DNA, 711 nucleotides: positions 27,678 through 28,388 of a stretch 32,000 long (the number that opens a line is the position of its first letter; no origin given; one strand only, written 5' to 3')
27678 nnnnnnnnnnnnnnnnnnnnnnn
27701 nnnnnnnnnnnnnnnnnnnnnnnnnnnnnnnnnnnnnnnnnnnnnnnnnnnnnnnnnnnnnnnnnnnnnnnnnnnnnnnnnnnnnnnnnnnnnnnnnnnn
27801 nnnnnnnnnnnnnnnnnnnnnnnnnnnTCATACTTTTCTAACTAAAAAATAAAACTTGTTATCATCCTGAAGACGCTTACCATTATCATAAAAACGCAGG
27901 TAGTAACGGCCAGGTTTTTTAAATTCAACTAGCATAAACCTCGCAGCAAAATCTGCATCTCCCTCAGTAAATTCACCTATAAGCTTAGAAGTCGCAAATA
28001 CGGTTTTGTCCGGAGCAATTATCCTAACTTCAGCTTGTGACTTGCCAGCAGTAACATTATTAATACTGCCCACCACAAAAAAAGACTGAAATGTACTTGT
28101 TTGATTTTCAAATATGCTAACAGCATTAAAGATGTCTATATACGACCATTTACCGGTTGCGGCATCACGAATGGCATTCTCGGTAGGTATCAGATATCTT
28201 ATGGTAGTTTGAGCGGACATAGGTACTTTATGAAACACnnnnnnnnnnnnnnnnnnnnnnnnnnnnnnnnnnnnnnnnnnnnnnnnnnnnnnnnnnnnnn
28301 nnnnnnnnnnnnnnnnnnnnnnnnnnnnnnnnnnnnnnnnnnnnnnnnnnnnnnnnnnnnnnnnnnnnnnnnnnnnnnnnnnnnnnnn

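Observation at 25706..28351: AT-rich 2.63-kb cargo element with 26-bp TIRs and an 8-bp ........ duplication, but no transposase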

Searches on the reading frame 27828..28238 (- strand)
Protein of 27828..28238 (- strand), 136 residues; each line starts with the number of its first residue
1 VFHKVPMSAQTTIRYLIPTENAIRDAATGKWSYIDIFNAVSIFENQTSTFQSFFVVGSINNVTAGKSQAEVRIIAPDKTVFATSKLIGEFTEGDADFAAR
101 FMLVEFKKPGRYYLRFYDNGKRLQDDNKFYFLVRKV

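Call 8: search_protein_families(library=pfam, proteins=[window:27828-28238:-], max_evalue=0.1)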
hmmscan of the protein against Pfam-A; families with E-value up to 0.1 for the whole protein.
window:27828-28238:- (136 aa): 1 family
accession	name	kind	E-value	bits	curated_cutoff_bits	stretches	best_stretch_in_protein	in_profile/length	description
PF22091.2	DUF6941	-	0.0012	19.6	27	1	24-123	10-117/125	Family of unknown function (DUF6941)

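Call 9: search_protein_families(library=phrogs, proteins=[window:27828-28238:-], max_evalue=0.1)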
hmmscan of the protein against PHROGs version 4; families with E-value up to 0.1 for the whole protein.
window:27828-28238:- (136 aa): 0 families

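Call 40: search_protein_families(library=padloc, proteins=[window:27828-28238:-], max_evalue=0.1)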
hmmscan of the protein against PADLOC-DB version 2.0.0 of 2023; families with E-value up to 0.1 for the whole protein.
window:27828-28238:- (136 aa): 0 families

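Call 41: search_protein_families(library=ncbifam, proteins=[window:27828-28238:-], max_evalue=0.1)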
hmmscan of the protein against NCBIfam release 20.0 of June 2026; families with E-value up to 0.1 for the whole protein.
window:27828-28238:- (136 aa): 1 family
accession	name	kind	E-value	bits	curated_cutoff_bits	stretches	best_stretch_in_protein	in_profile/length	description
TIGR03066.1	Gem_osc_para_1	paralog_domain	0.023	14.8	93.25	1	80-126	25-70/121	TIGR03066 family protein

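Call 46: find_homologous_proteins(query=window:27828-28220:-)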
Query window:27828-28220:-: 3 candidates shared short words with the query, none scored E <= 0.001.
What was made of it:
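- Tried and rejected: It found nothing (call 46).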

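Call 72: search_protein_representatives(protein=window:27828-28220:-)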
Query: 130 residues. Proteins with E-value up to 0.001 (for the whole library): 104; up to 1e-10: 58; up to 1e-30: 0. The best 104 are listed.
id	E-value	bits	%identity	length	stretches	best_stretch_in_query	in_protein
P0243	9.8e-29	116.3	48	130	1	6-127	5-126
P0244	1.5e-27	112.4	44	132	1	6-129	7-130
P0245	4.5e-27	110.9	46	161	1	5-129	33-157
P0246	9.3e-27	109.9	44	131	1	6-129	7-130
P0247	2.7e-25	105.2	44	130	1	6-129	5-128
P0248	1.6e-23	99.5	42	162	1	7-129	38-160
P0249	1.0e-22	96.9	41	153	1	3-129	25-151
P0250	1.5e-22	96.3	41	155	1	6-128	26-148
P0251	2.4e-21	92.4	39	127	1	4-129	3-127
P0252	2.4e-21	92.4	41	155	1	6-129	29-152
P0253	3.2e-21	92.0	43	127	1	7-128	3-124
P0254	3.2e-21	92.0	40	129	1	7-129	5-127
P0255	2.2e-20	89.3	39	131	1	5-129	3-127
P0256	5.4e-20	88.1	39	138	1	2-127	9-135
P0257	9.3e-20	87.3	39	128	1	4-128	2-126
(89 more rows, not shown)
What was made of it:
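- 27828..28220 (-): o136: divergent member of the DUF6941 family, an all-beta sandwich protein of unknown function. 104 cluster representatives at E <= 1e-3, best 48% identity (call 72).
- Tried and rejected: The exhaustive search then found the family (call 72).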

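Call 77: search_protein_families(library=pfam, alignment_id=A1, max_evalue=0.01)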
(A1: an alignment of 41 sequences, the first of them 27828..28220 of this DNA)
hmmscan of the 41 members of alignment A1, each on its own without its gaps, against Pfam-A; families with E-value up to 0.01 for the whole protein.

A. member 1, window:27828-28220:- (130 aa): 1 family
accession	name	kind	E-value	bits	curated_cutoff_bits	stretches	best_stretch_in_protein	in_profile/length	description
PF22091.2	DUF6941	-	0.0011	19.8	27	1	18-117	10-117/125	Family of unknown function (DUF6941)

B. families by the number of members that match (of 41 scanned): 3 families
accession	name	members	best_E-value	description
PF22091.2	DUF6941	27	4.5e-12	Family of unknown function (DUF6941)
PF02333.21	Phytase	1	0.0032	Phytase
PF24107.1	DUF7382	1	0.0052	Domain of unknown function (DUF7382)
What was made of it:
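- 27828..28220 (-): 27 of 41 aligned members match Pfam DUF6941 (call 77).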

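Call 80: predict_structure(alignment_id=A1)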
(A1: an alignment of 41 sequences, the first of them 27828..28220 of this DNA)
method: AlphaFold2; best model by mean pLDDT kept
length: 130 residues; sequences in the alignment: 41
mean_pLDDT: 97.0   pTM: 0.89
mean pLDDT of the five models: 97.0, 97.0, 96.9, 96.7, 96.7
residues with pLDDT >= 90: 128; 70-90: 2; 50-70: 0; < 50: 0
segments of 3 or more residues with pLDDT < 50: none
pLDDT, mean of each block of 10 residues (from residue 1): 92 98 97 98 99 96 98 98 95 98 99 97 98
secondary structure, 60 per line:
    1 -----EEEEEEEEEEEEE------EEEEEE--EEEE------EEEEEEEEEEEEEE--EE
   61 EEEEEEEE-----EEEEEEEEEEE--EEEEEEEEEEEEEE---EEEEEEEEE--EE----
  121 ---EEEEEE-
elements in order: E6-18 E25-30 E33-36 E43-56 E59-68 E74-84 E87-100 E104-112 E124-129
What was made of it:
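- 27828..28220 (-): The AlphaFold model has pLDDT 97 (call 80).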

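Call 83: fold_search(model_id=the predicted structure, library=pdb)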
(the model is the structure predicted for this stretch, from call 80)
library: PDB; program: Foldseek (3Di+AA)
matches with E <= 10: 1754; with E <= 0.001: 11
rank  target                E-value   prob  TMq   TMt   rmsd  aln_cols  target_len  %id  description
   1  8dne_C                1.5e-04  1.00  0.62  0.24   4.2       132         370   13  CryoEM structure of the A.aeolicus WzmWzt transporter bound to ATP (released 2022-09-21)
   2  8dl0_A                1.6e-04  1.00  0.61  0.24   4.4       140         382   13  CryoEM structure of the nucleotide-free and open channel A.aeolicus WzmWzt transporter (released 2022-09-21)
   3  7k2t_C                1.7e-04  1.00  0.62  0.24   4.1       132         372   14  Mg2+/ATP-bound structure of the full-length WzmWzt O antigen ABC transporter in lipid nanodiscs (released 2021-01-13)
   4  8dky_A                1.9e-04  1.00  0.62  0.57   4.4       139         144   12  Crystal structure of the Aquifex aeolicus Wzt Carbohydrate Binding Domain bound to 3-O-methyl-D-mannose (released 2022-09-21)
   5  7umo_B                4.2e-04  1.00  0.38  0.33   8.4       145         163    6  Structure of Unc119-inhibitor complex. (released 2023-07-26)
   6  3gqq_F                4.2e-04  1.00  0.39  0.33   8.3       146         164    6  Crystal structure of the human retinal protein 4 (unc-119 homolog A). Northeast Structural Genomics Consortium target  (released 2009-04-07)
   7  9gkg_D                4.4e-04  1.00  0.38  0.33   8.3       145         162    6  Crystal structure of UNC119 in complex with Squarunkin A (released 2025-01-15)
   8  9nem_F                5.4e-04  1.00  0.34  0.30   9.0       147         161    5  Structure of Unc119-Farnesylated peptide complex (released 2025-09-03)
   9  9gkg_E                8.1e-04  1.00  0.38  0.33   8.6       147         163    5  Crystal structure of UNC119 in complex with Squarunkin A (released 2025-01-15)
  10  9odx                  8.1e-04  1.00  0.37  0.30   8.8       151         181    9  Structure of Unc119B in complex with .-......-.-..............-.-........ (released 2025-09-03)
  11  9nem_A                9.4e-04  1.00  0.39  0.33   8.4       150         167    6  Structure of Unc119-Farnesylated peptide complex (released 2025-09-03)
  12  5hno_C                1.0e-03  1.00  0.58  0.47   5.6       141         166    9  The structure of the kdo-capped saccharide binding subunit of the O-12 specific ABC transporter, Wzt (released 2016-03-09)
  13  7ok7_I                1.0e-03  1.00  0.38  0.32   8.3       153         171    7  Crystal structure of the UNC119B ARL3 complex (released 2021-06-09)
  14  9nem_E                1.2e-03  1.00  0.39  0.34   8.1       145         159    6  Structure of Unc119-Farnesylated peptide complex (released 2025-09-03)
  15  7ok7_K                1.3e-03  1.00  0.39  0.34   8.3       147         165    7  Crystal structure of the UNC119B ARL3 complex (released 2021-06-09)
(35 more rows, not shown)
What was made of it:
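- On Mobile insertion cassette (MIC): The o136 model is a beta-sandwich (calls 80, 83).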

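Call 84: fold_search(model_id=the predicted structure, library=viral)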
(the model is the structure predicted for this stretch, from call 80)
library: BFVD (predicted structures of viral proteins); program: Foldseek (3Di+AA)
matches with E <= 10: 1347; with E <= 0.001: 5
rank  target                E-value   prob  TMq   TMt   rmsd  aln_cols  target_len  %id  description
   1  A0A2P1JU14            4.7e-08  1.00  0.78  0.76   2.7       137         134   14  Uncharacterized protein [Anoxybacillus phage A403]
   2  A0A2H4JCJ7            1.3e-07  1.00  0.69  0.66   4.0       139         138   13  Uncharacterized protein [uncultured Caudovirales phage]
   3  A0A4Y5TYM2            2.3e-05  1.00  0.60  0.30   5.2       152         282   11  (no name in the UniProt tables at hand)
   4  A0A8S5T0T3            5.8e-05  1.00  0.54  0.45   7.2       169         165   18  Uncharacterized protein [Siphoviridae sp. ctKFk2]
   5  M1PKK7                6.4e-04  1.00  0.55  0.51   5.6       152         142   12  (no name in the UniProt tables at hand)
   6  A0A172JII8            1.4e-03  1.00  0.45  0.09  15.8       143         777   12  Virion protein [Bacillus phage AR9]
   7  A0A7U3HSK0            2.7e-03  1.00  0.43  0.35   6.4       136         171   11  (no name in the UniProt tables at hand)
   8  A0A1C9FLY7            2.8e-03  1.00  0.38  0.15   6.4        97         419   11  (no name in the UniProt tables at hand)
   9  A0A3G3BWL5            3.1e-03  1.00  0.43  0.34   9.4       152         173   12  (no name in the UniProt tables at hand)
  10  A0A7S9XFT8            6.7e-03  1.00  0.48  0.32   9.6       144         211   11  Uncharacterized protein [Virus NIOZ-UU159]
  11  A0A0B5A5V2            7.1e-03  1.00  0.42  0.10   7.1       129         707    8  (no name in the UniProt tables at hand)
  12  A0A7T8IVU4            7.9e-03  1.00  0.45  0.40   4.8       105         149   17  (no name in the UniProt tables at hand)
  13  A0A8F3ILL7            7.9e-03  1.00  0.42  0.37   8.9       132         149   15  (no name in the UniProt tables at hand)
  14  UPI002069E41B         9.2e-03  1.00  0.43  0.49   5.7       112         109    8  (no name look-up for this kind of identifier)
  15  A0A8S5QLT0            9.6e-03  1.00  0.40  0.24   6.7       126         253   10  Uncharacterized protein [Siphoviridae sp. ct58g5]
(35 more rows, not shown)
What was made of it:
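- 27828..28220 (-): The nearest folds are uncharacterised phage proteins (TM 0.78) and the Wzt carbohydrate-binding domain (TM 0.62) (calls 83, 84).
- The nearest structural neighbours of o136 are phage proteins (call 84).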
